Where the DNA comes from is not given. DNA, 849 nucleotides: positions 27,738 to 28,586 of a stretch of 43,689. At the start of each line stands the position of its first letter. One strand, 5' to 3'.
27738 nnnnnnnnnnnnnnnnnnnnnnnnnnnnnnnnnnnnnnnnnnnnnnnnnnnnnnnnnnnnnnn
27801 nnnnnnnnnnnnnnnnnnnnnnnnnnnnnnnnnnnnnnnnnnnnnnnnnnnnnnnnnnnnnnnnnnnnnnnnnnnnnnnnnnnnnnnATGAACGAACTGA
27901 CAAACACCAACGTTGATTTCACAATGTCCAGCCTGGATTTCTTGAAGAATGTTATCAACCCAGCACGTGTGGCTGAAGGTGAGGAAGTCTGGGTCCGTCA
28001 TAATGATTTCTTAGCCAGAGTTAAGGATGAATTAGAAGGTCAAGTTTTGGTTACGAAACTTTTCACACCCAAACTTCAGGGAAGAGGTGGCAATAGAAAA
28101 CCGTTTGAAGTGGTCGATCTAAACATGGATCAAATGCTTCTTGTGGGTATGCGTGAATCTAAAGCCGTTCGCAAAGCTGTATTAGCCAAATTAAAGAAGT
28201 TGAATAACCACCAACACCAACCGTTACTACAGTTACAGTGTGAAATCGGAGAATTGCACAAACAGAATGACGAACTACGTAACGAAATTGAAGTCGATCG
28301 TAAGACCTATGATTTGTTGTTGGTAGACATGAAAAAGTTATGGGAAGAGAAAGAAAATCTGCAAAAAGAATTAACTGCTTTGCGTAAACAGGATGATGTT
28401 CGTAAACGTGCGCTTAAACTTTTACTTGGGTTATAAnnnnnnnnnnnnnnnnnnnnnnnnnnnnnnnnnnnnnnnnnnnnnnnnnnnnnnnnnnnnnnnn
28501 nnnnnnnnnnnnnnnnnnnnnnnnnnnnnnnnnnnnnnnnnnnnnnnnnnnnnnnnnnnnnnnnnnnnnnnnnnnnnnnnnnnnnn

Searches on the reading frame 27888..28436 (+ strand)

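Call 50: search_protein_families(library=phrogs, proteins=[window:27888-28436:+], max_evalue=0.001)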
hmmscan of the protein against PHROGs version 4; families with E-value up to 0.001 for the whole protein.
window:27888-28436:+ (182 aa): 3 families
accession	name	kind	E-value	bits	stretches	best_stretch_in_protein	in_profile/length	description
phrog_20910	-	unknown function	1.6e-11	45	1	1-50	1-49/58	-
phrog_8235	-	transcription regulation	5.6e-10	40.2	1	13-108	2-104/219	anti-repressor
phrog_12199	-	unknown function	1.6e-06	29.1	1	12-53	10-49/58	-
